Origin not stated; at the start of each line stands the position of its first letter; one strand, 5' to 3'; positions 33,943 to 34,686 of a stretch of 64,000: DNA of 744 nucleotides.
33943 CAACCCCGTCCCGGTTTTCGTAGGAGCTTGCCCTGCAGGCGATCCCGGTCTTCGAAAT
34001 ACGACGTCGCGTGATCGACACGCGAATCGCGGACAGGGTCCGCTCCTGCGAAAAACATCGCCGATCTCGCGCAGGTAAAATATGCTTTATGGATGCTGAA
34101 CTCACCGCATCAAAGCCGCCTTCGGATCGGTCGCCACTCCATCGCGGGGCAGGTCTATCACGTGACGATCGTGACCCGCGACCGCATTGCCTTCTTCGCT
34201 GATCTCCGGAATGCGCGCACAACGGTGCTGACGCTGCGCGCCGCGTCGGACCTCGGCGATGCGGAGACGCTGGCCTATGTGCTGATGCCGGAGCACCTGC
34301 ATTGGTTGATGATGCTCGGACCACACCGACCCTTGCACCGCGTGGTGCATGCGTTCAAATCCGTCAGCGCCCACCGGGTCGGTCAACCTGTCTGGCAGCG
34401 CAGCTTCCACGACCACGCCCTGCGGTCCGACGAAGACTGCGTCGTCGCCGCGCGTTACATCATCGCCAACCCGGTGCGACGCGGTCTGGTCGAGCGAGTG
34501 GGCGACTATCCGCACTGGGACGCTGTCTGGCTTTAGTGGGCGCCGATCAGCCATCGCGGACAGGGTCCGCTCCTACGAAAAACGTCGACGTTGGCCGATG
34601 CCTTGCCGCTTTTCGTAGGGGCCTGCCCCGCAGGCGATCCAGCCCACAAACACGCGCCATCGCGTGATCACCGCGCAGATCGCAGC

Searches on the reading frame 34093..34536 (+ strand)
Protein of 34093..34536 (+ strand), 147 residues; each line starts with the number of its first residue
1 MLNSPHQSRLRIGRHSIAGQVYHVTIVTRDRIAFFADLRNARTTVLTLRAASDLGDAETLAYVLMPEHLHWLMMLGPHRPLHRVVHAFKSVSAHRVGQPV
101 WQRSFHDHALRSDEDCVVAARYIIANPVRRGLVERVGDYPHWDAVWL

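Call 10: search_protein_families(library=pfam, proteins=[window:34093-34536:+])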
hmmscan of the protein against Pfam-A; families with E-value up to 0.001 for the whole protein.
window:34093-34536:+ (147 aa): 1 family
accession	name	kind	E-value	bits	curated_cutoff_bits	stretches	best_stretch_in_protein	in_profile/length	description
PF01797.21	Y1_Tnp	-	3.2e-07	30.9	23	1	21-98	6-82/121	Transposase IS200 like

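Call 45: find_homologous_proteins(query=window:34093-34536:+, max_evalue=1e-30)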
Query window:34093-34536:+ (147 aa): 468 proteins with E <= 1e-30 among 683 candidates; the best 120 are listed.
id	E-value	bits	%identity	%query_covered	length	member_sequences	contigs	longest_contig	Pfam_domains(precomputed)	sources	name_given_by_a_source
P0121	8.0e-88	310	94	100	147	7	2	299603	PF01797.22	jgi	jgi:putative transposase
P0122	8.4e-65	235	72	100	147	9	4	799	PF01797.22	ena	-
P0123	6.1e-53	197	59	99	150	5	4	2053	PF01797.22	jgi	-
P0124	8.1e-53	196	60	99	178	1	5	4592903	PF01797.22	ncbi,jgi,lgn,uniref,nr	ncbi:REP-associated tyrosine transposase [Methylomonas rapida]|jgi:Transposase and inactivated deriv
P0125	3.6e-52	194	60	99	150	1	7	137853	PF01797.22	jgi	jgi:putative transposase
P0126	4.2e-52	194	60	97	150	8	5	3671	PF01797.22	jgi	-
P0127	6.5e-52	193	59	97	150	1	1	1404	PF01797.22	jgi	-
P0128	9.4e-52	193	60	99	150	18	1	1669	PF01797.22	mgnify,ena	mgnify:FL=1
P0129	1.0e-51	193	60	98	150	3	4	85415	PF01797.22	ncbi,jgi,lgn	jgi:REP element-mobilizing transposase RayT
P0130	1.7e-51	192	63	97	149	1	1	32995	PF01797.22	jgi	jgi:REP element-mobilizing transposase RayT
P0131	2.3e-51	192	62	98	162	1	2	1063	PF01797.22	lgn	-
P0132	5.2e-51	191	59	97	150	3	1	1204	PF01797.22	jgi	-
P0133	7.6e-51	190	62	99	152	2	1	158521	PF01797.22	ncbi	ncbi:MAG: transposase [Pseudomonadota bacterium]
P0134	2.2e-50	189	62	97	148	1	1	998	PF01797.22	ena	-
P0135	2.6e-50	188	62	97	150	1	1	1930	PF01797.22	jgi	-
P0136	3.3e-50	188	59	98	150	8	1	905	PF01797.22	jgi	-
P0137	3.6e-50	188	60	99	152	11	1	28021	PF01797.22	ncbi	ncbi:MAG: REP-associated tyrosine transposase [Pseudomonadota bacterium]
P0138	3.7e-50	188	59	98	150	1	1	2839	PF01797.22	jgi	jgi:REP element-mobilizing transposase RayT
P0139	3.8e-50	188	59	97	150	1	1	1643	PF01797.22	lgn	-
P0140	4.1e-50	188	59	97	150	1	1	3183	PF01797.22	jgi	jgi:REP element-mobilizing transposase RayT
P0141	4.3e-50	188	57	97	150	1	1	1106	PF01797.22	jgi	-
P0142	9.8e-50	186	60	98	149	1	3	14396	PF01797.22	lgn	-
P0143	1.5e-49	186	62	97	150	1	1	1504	PF01797.22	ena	-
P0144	1.6e-49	186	58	97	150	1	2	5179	PF01797.22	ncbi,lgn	-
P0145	2.2e-49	185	60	98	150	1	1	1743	PF01797.22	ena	-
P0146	3.0e-49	185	61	100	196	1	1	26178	PF01797.22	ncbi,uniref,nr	ncbi:transposase [Methyloversatilis sp. XJ19-49]|uniref:REP-associated tyrosine transposase n=1 Tax=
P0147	3.4e-49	185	61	97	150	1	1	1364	PF01797.22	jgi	jgi:REP element-mobilizing transposase RayT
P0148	3.5e-49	185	57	99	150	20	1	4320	PF01797.22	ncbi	-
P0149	4.0e-49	184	58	99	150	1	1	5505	PF01797.22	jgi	jgi:REP element-mobilizing transposase RayT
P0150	4.4e-49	184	58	99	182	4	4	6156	PF01797.22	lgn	-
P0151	5.4e-49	184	60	97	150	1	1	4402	PF01797.22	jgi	jgi:REP element-mobilizing transposase RayT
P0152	5.8e-49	184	57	100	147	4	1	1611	PF01797.22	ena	-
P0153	6.9e-49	184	60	100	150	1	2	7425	PF01797.22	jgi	jgi:putative transposase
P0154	8.8e-49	183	59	97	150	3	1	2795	PF01797.22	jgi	-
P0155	1.0e-48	183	58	99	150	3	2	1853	PF01797.22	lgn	-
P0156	1.1e-48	183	61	97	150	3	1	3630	PF01797.22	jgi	jgi:putative transposase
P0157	1.3e-48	183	57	98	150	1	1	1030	PF01797.22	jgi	jgi:putative transposase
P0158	1.5e-48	183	57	98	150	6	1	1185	PF01797.22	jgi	jgi:REP element-mobilizing transposase RayT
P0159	1.7e-48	182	59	98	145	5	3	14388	PF01797.22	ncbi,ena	-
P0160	1.8e-48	182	61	99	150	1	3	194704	PF01797.22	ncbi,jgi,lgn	jgi:REP element-mobilizing transposase RayT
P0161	1.8e-48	182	58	98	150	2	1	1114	PF01797.22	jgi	jgi:putative transposase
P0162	2.3e-48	182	59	98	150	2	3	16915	PF01797.22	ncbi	-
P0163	2.4e-48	182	62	94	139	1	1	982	PF01797.22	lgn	-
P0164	2.4e-48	182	59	97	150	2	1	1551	PF01797.22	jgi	-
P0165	2.5e-48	182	61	100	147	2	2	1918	PF01797.22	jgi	-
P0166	2.5e-48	182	58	98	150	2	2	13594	PF01797.22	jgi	jgi:REP element-mobilizing transposase RayT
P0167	3.8e-48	181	59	97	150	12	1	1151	PF01797.22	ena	-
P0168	3.8e-48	181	61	97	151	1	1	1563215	PF01797.22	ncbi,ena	-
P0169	3.9e-48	181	56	99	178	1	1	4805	PF01797.22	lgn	-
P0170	4.6e-48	181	61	97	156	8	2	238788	PF01797.22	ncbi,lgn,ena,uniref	ncbi:transposase [Comamonas faecalis]|uniref:Transposase n=2 Tax=Comamonas faecalis TaxID=1387849 Re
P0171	4.7e-48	181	58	97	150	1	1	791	PF01797.22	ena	-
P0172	4.8e-48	181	59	97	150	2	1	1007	PF01797.22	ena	-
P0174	7.5e-48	180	59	97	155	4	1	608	PF01797.22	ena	-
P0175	8.1e-48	180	53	99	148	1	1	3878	PF01797.22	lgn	-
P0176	8.2e-48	180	59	97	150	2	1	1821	PF01797.22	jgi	-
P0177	9.0e-48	180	58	97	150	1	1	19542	PF01797.22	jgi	-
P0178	9.9e-48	180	59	98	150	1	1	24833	PF01797.22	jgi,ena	-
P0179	1.2e-47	180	59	97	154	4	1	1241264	PF01797.22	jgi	jgi:putative transposase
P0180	1.2e-47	180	59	100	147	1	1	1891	PF01797.22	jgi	-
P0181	1.3e-47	180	56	100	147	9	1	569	PF01797.22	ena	-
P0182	1.3e-47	180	58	100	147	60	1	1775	PF01797.22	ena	-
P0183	1.3e-47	179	61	97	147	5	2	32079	PF01797.22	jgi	jgi:putative transposase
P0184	1.6e-47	179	56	98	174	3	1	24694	PF01797.22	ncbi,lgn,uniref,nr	ncbi:transposase [Methylicorpusculum sp.]|uniref:REP-associated tyrosine transposase n=1 Tax=Methyli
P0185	1.8e-47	179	60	100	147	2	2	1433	PF01797.22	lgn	-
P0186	1.8e-47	179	56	98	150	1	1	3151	PF01797.22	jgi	jgi:REP element-mobilizing transposase RayT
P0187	2.2e-47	179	56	99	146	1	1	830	PF01797.22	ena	-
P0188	2.3e-47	179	58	98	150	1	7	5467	PF01797.22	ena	-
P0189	2.3e-47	179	58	98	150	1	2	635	PF01797.22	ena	-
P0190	2.7e-47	178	58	98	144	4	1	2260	PF01797.22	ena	-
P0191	2.9e-47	178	54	100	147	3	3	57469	PF01797.22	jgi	-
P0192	3.4e-47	178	57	97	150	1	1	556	PF01797.22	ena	-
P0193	3.8e-47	178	57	99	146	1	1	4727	PF01797.22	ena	-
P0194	4.0e-47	178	61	97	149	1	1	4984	PF01797.22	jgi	jgi:REP element-mobilizing transposase RayT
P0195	4.2e-47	178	57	98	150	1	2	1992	PF01797.22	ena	-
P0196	4.3e-47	178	56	98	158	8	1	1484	PF01797.22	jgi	jgi:REP element-mobilizing transposase RayT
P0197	4.6e-47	178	56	98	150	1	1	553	PF01797.22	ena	-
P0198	6.0e-47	177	58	98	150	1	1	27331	PF01797.22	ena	-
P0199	6.2e-47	177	58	100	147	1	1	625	PF01797.22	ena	-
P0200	6.3e-47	177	56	98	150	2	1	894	PF01797.22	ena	-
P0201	6.8e-47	177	58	97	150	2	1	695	PF01797.22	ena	-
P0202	7.3e-47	177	57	98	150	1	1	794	PF01797.22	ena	-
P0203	7.4e-47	177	58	98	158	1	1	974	PF01797.22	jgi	-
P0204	9.0e-47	177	58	98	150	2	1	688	PF01797.22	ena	-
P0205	9.5e-47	177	58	100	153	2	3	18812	PF01797.22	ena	-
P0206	1.1e-46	177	56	98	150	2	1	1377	PF01797.22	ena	-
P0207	1.3e-46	176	58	99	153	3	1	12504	PF01797.22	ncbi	-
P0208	1.4e-46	176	57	97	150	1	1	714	PF01797.22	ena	-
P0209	1.5e-46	176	57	98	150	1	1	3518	PF01797.22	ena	-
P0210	1.6e-46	176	59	97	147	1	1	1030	PF01797.22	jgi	jgi:putative transposase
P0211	1.6e-46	176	57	97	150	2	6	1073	PF01797.22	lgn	-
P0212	1.7e-46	176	56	100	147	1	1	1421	PF01797.22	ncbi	-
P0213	2.1e-46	176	59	97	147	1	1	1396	PF01797.22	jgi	jgi:putative transposase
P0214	2.1e-46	176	59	98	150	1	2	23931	PF01797.22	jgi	jgi:putative transposase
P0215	2.3e-46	175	60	97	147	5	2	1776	PF01797.22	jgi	jgi:putative transposase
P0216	2.6e-46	175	56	100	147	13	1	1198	PF01797.22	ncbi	-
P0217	2.9e-46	175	56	99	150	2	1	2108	PF01797.22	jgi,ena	-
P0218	3.0e-46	175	57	94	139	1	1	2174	PF01797.22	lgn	-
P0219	3.2e-46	175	57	99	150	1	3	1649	PF01797.22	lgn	-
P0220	3.5e-46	175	59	100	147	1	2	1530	PF01797.22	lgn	-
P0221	4.1e-46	175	56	98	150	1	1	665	PF01797.22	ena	-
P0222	6.6e-46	174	57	98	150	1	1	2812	PF01797.22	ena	-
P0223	8.5e-46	174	55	97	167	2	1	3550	PF01797.22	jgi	-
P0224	8.5e-46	174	55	98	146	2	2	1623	PF01797.22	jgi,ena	-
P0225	1.2e-45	173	56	98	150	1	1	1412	PF01797.22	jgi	jgi:REP element-mobilizing transposase RayT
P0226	1.2e-45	173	54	97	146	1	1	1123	PF01797.22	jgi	jgi:putative transposase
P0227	1.3e-45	173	54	97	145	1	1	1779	PF01797.22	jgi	jgi:putative transposase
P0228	1.4e-45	173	58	97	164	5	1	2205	PF01797.22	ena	-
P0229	1.4e-45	173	56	100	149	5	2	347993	PF01797.22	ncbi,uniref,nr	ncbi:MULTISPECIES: transposase [unclassified Thioalkalivibrio]|uniref:REP-associated tyrosine transp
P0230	1.4e-45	173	59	97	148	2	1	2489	PF01797.22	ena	-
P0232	2.5e-45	172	51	97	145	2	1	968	PF01797.22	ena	-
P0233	3.4e-45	172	57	95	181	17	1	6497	PF01797.22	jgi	-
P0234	4.7e-45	171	57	94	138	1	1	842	PF01797.22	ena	-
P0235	4.9e-45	171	56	100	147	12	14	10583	PF01797.22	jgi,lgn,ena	-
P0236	6.1e-45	171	55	95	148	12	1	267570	PF01797.22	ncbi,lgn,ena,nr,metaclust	ncbi:transposase [Limnohabitans sp. Rim28]|nr:transposase [Limnohabitans sp. Rim28]|metaclust:status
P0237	6.2e-45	171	58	98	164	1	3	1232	PF01797.22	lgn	-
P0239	1.0e-44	170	52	98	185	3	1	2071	PF01797.22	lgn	-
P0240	1.1e-44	170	55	98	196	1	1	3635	PF01797.22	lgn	-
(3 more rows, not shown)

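Call 47: find_encoding_contigs(protein=P0146, flank=3000, max_places=2)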
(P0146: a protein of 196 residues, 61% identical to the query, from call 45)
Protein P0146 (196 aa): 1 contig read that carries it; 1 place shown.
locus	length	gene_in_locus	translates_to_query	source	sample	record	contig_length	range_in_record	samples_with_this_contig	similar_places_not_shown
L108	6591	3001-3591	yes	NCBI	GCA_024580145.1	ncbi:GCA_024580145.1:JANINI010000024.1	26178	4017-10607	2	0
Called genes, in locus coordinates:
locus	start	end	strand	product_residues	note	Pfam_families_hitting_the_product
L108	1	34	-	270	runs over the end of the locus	PF03618:Kinase-PPPase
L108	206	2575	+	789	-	PF01326:PPDK_N, PF00391:PEP-utilizers, PF02896:PEP-utilizers_C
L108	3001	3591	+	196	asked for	PF01797:Y1_Tnp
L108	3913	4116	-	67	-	PF00313:CSD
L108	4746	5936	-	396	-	PF00890:FAD_binding_2, PF01134:GIDA (faint), PF01266:DAO (weak), PF03486:HI0933_like, PF07992:Pyr_redox_2 (weak), PF13738:Pyr_redox_3 (faint), PF22780:HI0933_like_1st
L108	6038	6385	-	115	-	-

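Call 48: find_encoding_contigs(protein=P0121, flank=3000, max_places=3)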
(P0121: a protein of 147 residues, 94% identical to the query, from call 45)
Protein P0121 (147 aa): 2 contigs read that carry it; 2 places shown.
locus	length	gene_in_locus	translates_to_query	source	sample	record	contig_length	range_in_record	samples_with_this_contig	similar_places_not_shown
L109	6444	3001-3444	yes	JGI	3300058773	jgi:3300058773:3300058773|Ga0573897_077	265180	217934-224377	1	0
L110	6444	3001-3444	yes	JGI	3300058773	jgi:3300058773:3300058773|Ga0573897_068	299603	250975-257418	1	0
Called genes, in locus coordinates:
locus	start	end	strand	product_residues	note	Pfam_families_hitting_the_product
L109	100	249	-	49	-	-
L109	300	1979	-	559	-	PF16655:PhoD_N, PF09423:PhoD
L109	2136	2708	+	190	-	-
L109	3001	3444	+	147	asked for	PF01797:Y1_Tnp (weak)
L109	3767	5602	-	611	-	PF17899:Peptidase_M61_N, PF05299:Peptidase_M61, PF13180:PDZ_2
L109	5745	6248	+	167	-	PF04972:BON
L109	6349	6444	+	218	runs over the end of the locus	PF04972:BON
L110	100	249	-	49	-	-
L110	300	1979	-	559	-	PF16655:PhoD_N, PF09423:PhoD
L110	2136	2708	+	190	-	-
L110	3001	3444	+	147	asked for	PF01797:Y1_Tnp (weak)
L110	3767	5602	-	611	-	PF17899:Peptidase_M61_N, PF05299:Peptidase_M61, PF13180:PDZ_2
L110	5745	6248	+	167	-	PF04972:BON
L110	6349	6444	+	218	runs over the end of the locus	PF04972:BON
